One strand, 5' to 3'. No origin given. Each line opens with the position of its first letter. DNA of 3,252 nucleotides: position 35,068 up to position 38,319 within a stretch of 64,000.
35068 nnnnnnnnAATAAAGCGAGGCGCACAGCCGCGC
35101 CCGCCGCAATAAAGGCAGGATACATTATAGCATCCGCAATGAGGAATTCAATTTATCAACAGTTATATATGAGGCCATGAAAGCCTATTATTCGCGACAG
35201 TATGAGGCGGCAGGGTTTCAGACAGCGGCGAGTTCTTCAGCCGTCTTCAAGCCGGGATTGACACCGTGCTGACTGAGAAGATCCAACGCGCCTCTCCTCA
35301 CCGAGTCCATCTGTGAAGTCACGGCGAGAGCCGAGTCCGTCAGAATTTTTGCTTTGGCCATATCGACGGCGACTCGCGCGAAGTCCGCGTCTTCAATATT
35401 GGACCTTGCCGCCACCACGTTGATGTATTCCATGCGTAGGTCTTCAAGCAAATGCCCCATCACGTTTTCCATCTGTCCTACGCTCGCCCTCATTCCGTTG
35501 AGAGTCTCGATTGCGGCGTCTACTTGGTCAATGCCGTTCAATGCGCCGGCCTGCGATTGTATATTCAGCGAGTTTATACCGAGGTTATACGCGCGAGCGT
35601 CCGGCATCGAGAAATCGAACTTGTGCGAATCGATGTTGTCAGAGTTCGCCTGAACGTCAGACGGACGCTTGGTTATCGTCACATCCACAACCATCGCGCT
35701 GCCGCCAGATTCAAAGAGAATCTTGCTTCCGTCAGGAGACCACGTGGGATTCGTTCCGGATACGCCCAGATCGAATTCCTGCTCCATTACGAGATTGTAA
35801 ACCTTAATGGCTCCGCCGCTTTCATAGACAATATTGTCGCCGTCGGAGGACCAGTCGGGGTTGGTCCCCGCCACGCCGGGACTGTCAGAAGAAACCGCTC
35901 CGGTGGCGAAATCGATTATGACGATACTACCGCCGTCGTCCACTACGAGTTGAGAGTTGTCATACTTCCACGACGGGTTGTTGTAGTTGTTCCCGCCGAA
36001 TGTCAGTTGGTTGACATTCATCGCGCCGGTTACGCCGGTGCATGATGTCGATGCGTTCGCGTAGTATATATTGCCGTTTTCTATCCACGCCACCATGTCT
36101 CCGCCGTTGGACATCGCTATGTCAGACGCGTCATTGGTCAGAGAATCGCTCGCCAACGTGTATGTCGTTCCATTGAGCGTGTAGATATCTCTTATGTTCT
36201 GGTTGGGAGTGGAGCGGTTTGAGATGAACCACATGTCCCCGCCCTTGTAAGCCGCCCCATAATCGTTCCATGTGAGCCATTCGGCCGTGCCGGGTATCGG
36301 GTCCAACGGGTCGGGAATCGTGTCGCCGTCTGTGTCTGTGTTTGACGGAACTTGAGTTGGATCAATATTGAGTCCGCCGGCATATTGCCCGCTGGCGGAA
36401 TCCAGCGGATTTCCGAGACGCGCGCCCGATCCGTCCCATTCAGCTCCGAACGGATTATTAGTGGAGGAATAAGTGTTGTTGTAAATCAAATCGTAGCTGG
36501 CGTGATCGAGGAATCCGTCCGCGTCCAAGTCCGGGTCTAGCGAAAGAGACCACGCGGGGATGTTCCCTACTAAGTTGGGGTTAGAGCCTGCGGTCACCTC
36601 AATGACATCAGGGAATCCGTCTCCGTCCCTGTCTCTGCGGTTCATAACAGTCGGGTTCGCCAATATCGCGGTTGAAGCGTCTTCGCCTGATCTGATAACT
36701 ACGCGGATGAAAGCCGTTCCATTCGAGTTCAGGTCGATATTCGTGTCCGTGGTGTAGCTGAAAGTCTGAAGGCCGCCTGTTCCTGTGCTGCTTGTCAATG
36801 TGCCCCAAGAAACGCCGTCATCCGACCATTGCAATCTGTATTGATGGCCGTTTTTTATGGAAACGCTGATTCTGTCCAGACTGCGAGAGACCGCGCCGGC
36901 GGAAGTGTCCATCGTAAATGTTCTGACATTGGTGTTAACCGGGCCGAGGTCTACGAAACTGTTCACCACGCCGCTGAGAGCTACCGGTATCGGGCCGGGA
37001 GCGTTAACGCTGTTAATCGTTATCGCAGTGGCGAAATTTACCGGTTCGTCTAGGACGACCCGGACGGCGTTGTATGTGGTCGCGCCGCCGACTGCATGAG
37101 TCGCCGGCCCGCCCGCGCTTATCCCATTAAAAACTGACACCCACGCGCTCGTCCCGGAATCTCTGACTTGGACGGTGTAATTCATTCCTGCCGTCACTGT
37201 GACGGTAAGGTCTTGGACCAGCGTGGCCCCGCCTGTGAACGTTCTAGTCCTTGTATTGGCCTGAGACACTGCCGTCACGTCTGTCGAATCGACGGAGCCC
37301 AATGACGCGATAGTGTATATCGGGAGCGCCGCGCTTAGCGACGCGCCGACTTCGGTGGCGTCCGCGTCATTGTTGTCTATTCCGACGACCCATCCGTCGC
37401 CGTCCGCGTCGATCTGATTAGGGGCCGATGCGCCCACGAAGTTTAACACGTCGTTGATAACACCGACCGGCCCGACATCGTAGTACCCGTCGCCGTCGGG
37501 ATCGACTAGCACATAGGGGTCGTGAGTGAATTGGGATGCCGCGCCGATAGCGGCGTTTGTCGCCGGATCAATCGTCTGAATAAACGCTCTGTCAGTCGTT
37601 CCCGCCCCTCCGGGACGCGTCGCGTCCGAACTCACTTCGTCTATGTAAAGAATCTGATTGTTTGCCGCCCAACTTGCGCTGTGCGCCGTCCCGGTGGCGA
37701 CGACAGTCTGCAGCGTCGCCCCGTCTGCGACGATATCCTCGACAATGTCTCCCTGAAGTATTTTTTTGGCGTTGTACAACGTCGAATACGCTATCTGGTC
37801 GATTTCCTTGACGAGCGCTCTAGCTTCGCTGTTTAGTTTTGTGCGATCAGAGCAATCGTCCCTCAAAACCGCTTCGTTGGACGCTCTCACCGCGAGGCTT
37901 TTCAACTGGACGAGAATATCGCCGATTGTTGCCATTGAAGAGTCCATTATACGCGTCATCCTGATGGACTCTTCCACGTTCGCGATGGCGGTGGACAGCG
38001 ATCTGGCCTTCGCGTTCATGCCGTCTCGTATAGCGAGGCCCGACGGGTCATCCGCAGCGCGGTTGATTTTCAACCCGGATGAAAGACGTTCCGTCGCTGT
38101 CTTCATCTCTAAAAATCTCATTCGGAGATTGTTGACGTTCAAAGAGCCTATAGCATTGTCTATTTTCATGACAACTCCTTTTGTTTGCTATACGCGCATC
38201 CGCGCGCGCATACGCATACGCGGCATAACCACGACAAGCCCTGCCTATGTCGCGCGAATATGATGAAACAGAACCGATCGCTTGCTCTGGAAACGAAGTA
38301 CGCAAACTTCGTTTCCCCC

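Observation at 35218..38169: A 983-aa giant flagellin whose variable region is a beta-propeller plus Ca-binding repeat module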

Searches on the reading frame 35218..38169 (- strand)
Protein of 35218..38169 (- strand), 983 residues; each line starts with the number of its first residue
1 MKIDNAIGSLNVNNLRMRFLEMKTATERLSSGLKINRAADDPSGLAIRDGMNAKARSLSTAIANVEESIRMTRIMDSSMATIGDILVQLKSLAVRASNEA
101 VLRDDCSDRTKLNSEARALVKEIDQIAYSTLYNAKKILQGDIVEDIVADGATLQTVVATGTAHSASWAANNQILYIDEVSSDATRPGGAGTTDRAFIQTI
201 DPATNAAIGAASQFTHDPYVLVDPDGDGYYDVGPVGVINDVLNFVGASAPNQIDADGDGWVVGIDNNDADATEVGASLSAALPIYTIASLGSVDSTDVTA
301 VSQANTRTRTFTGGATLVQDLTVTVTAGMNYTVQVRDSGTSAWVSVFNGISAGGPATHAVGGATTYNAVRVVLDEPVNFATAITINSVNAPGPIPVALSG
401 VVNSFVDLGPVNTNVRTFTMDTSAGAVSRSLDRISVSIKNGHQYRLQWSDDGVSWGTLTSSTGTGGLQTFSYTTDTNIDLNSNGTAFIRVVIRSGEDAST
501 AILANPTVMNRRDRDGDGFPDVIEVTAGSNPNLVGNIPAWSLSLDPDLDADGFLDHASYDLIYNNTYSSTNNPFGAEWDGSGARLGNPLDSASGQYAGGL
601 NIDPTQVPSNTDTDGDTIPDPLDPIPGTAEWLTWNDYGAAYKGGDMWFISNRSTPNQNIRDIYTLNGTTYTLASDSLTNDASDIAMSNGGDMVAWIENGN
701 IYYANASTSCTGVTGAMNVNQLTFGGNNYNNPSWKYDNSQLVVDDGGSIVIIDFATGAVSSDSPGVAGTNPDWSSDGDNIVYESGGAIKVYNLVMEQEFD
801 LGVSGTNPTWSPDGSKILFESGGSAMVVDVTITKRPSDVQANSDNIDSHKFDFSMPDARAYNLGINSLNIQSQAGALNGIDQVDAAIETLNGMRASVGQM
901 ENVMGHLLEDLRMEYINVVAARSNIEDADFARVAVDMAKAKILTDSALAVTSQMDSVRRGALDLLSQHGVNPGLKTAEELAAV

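Call 3: search_protein_families(library=pfam, proteins=[window:35218-38169:-], max_evalue=1)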
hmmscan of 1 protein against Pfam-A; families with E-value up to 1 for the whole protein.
window:35218-38169:- (983 aa): 8 families
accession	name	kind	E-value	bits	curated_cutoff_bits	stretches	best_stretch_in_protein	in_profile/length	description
PF00669.25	Flagellin_N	-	4.5e-24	85.5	26.6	1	12-140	11-136/139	Bacterial flagellin N-terminal helical region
PF00700.27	Flagellin_C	-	4e-14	53.2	23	1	880-965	1-86/86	Bacterial flagellin C-terminal helical region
PF07676.18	PD40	-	5e-06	26.8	20.9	1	806-822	12-28/38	WD40-like Beta Propeller Repeat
PF18884.5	TSP3_bac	-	8.7e-05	22.7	25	1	513-532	1-20/22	Bacterial TSP3 repeat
PF00754.31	F5_F8_type_C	-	0.0025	18.4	28.2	1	442-494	64-114/127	F5/8 type C domain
PF00930.27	DPPIV_N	-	0.013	14.7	22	0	667-709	33-73/354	Dipeptidyl peptidase IV (DPP IV) N-terminal region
PF10167.14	BORCS8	-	0.24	11.8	25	0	46-91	46-91/112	BLOC-1-related complex sub-unit 8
PF12182.14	DUF3642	-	0.25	12.3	22.7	1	690-745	20-78/93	Bacterial lipoprotein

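Call 4: search_protein_families(library=ncbifam, proteins=[window:35218-38169:-], max_evalue=1)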
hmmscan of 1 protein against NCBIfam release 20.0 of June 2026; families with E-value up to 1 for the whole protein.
window:35218-38169:- (983 aa): 28 families (the best 25 are shown)
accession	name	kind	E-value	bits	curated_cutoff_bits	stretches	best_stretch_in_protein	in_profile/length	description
NF006468.0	PRK08869.1-3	subfamily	2.4e-32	112.5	436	2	21-146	24-146/378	polar flagellin E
NF009444.0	PRK12802.1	equivalog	4.2e-32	111.8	332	2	3-205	5-204/282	flagellin domain-containing protein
NF006467.0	PRK08869.1-2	subfamily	1e-30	107.1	443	2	6-340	8-321/400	flagellin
NF006466.0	PRK08869.1-1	subfamily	1.3e-30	107.3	426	2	22-145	25-145/377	flagellin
NF009449.0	PRK12807.1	subfamily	4.6e-30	105.2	347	2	1-200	1-194/287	flagellin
NF009448.0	PRK12806.1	equivalog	8.1e-28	97.4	531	2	7-370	9-349/475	flagellin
NF005294.0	PRK06819.1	subfamily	1.6e-27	97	387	2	6-214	9-213/376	FliC/FljB family flagellin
NF010115.0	PRK13588.1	subfamily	4.7e-27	95.1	503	2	21-155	24-155/514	flagellin B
NF006264.0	PRK08411.1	subfamily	8.6e-27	94.1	729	2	2-165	4-166/572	flagellin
NF010116.0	PRK13589.1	subfamily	1.2e-26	93.6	983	2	2-165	4-166/576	flagellin A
NF009446.0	PRK12804.1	subfamily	1.5e-26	93.6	352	2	1-184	1-177/301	flagellin Hag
NF009234.0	PRK12584.1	equivalog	2.9e-25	89.3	752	2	18-145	21-145/510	flagellin A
NF006469.0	PRK08869.1-4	equivalog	4.8e-25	88.7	627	2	23-151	26-151/377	flagellin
NF009450.0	PRK12808.1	equivalog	5.3e-25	88.9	476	2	1-142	1-140/476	flagellin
NF006470.0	PRK08869.1-5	equivalog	2.6e-24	86.2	423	2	21-144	23-143/388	flagellin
TIGR02550.1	flagell_flgL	equivalog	1.5e-15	57.4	127.2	2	11-127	11-124/387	flagellar hook-associated protein FlgL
TIGR02800.1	propeller_TolB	equivalog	4e-08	32.6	343.15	2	718-784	314-384/418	Tol-Pal system beta propeller repeat protein TolB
NF033876.2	flagella_HExxH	equivalog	5.2e-05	22.9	205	2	839-896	330-383/384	flagellinolysin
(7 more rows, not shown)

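Call 9: find_homologous_proteins(query=window:35218-38169:-)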
Query window:35218-38169:- (983 aa): 55 proteins with E <= 0.001 among 8000 candidates.
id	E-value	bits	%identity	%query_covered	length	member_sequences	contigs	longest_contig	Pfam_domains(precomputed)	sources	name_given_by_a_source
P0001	0.0e+0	2158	100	100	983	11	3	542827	PF00700.28,PF07676.19,PF00669.26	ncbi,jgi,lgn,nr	ncbi:MAG: Flagellin [bacterium ADurb.Bin236]|nr:MAG: Flagellin [bacterium ADurb.Bin236]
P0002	3.2e-253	861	46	67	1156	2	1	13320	PF00700.28,PF00669.26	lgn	-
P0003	2.4e-237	809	49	56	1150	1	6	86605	PF00700.28,PF00669.26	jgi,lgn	jgi:flagellin-like hook-associated protein FlgL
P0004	3.0e-235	802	45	66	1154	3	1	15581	PF00700.28,PF00669.26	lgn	-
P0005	2.8e-43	166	44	14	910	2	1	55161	PF00700.28,PF00669.26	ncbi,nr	ncbi:MAG TPA: flagellin [bacterium]|nr:flagellin [bacterium]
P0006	3.7e-23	100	37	14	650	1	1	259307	PF00700.28,PF00669.26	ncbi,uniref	ncbi:flagellin [Bacillus sp. JJ1532]|uniref:flagellin N-terminal helical domain-containing protein n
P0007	1.6e-21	94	38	14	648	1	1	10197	PF00700.28,PF00669.26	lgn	-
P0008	7.2e-21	92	33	14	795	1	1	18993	PF00700.28,PF00669.26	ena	-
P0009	1.6e-19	88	38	12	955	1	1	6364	PF00700.28,PF00669.26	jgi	jgi:flagellin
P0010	1.5e-17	81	38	14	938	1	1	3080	PF00700.28,PF00669.26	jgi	jgi:flagellin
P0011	1.6e-17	81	33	15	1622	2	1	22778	PF00700.28,PF00669.26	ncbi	-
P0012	4.1e-17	80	36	12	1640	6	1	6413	PF00700.28,PF00669.26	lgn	-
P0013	1.8e-16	78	37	14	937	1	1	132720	PF00700.28,PF00669.26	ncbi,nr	ncbi:MAG: hypothetical protein HY788_22260 [Deltaproteobacteria bacterium]|nr:hypothetical protein [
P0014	2.5e-16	77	34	12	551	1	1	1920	PF00700.28,PF00669.26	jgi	jgi:flagellin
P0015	2.6e-16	77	38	12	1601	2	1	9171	PF00700.28,PF00669.26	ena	-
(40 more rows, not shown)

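Call 20: find_encoding_contigs(protein=P0003, flank=10000, max_places=4)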
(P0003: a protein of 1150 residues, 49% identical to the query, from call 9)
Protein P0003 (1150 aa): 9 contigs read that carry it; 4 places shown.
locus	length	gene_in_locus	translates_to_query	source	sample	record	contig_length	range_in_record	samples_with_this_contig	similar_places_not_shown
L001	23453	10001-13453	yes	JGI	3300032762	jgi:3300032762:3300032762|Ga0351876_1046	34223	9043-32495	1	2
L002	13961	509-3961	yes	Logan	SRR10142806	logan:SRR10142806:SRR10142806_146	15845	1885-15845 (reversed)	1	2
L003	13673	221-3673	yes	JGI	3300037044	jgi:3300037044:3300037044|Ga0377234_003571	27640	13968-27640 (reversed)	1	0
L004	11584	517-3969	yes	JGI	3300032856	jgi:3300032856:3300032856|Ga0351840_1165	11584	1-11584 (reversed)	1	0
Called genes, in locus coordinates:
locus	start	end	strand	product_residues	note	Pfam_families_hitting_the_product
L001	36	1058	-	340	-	PF18152:DAHP_snth_FXD, PF00793:DAHP_synth_1, PF03102:NeuB (weak)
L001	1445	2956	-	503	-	-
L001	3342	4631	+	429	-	PF12801:Fer4_5, PF00037:Fer4 (faint), PF12838:Fer4_7 (faint), PF13187:Fer4_9 (faint), PF12801:Fer4_5, PF13237:Fer4_10, PF14697:Fer4_21 (weak)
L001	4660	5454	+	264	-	PF04982:TM_HPP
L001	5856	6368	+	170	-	PF00355:Rieske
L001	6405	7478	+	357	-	PF00033:Cytochrome_B, PF13631:Cytochrom_B_N_2, PF00032:Cytochrom_B_C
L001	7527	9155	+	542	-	PF14522:Cytochrome_C7 (faint), PF13447:Multi-haem_cyto, PF13435:Cytochrome_C554 (weak)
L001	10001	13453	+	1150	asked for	PF00669:Flagellin_N, PF00700:Flagellin_C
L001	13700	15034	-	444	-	PF01946:Thi4 (weak), PF01266:DAO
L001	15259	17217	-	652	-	-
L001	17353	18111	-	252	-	PF08282:Hydrolase_3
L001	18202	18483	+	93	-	PF01740:STAS (weak), PF13466:STAS_2 (weak)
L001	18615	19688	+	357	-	PF01547:SBP_bac_1, PF13531:SBP_bac_11, PF13416:SBP_bac_8, PF13343:SBP_bac_6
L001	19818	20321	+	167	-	-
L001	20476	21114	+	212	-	PF27271:AF_1327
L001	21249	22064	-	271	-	PF13677:MotB_plug, PF00691:OmpA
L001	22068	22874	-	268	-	PF01618:MotA_ExbB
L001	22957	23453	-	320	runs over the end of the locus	PF00515:TPR_1 (faint), PF07719:TPR_2 (faint), PF13181:TPR_8 (faint), PF13424:TPR_12 (faint), PF13432:TPR_16 (faint), PF13414:TPR_11 (faint), PF14559:TPR_19 (weak), PF13431:TPR_17 (faint)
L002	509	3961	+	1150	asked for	PF00669:Flagellin_N, PF00700:Flagellin_C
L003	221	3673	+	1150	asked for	PF00669:Flagellin_N, PF00700:Flagellin_C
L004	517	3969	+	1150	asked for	PF00669:Flagellin_N, PF00700:Flagellin_C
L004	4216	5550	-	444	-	PF01946:Thi4 (weak), PF01266:DAO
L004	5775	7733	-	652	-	-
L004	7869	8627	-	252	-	PF08282:Hydrolase_3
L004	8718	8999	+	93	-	PF01740:STAS (weak), PF13466:STAS_2 (weak)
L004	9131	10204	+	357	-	PF01547:SBP_bac_1, PF13531:SBP_bac_11, PF13416:SBP_bac_8, PF13343:SBP_bac_6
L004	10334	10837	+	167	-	-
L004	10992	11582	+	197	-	?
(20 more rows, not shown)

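Call 34: predict_structure(alignment_id=A1)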
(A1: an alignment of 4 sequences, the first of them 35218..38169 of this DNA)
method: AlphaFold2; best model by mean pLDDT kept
length: 983 residues; sequences in the alignment: 4
mean_pLDDT: 41.1   pTM: 0.28
mean pLDDT of the five models: 41.1, 40.5, 38.8, 37.4, 37.3
residues with pLDDT >= 90: 0; 70-90: 112; 50-70: 156; < 50: 715
segments of 3 or more residues with pLDDT < 50: 1-320, 338-341, 353-356, 361-365, 374-404, 422-432, 472-484, 509-645, 651-659, 675-680, 707-719, 833-983
pLDDT, mean of each block of 10 residues (from residue 1): 23 30 34 32 35 36 36 34 38 40 39 41 35 28 23 24 26 31 28 35 35 32 27 27 26 26 26 24 21 21 26 36 51 56 60 51 47 40 34 26 45 66 41 68 78 72 73 39 58 72 61 31 25 23 26 31 33 33 28 26 27 27 28 25 45 38 54 48 61 67 55 36 57 74 78 66 63 78 83 74 77 67 60 38 26 30 35 34 37 29 31 32 29 32 31 30 30 28 25
secondary structure, 60 per line:
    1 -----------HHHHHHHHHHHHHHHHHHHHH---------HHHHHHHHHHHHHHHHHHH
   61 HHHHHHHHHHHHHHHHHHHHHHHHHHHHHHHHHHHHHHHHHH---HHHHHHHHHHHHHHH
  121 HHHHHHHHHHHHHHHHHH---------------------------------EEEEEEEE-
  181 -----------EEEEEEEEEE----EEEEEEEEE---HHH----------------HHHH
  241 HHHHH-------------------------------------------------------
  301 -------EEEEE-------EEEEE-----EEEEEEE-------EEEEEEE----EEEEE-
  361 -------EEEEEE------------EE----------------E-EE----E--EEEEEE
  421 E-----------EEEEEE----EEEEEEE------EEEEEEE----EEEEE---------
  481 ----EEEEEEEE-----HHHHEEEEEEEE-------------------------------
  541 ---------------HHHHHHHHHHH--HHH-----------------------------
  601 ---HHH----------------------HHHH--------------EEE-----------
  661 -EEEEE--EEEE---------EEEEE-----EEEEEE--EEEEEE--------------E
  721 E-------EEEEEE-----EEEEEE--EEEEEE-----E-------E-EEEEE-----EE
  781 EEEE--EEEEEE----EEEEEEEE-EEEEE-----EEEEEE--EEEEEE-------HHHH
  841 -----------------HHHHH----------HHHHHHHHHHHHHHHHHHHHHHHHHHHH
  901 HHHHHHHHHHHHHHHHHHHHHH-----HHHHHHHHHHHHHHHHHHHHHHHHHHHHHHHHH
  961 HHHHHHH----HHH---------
elements in order (helices of 4 or more, strands of 3 or more residues): H12-32 H42-102 H106-138 E172-179 E192-201 E206-214 H237-245 E308-312 E320-324 E330-336 E344-350 E355-359 E368-373 E415-421 E433-438 E443-449 E456-462 E467-471 E485-492 H498-501 E502-509 H556-566 H629-632 E647-649 E662-666 E669-672 E682-686 E692-697 E700-705 E729-734 E740-745 E748-753 E769-773 E779-784 E787-792 E797-804 E806-810 E816-821 E824-829 H837-840 H858-862 H873-922 H928-967
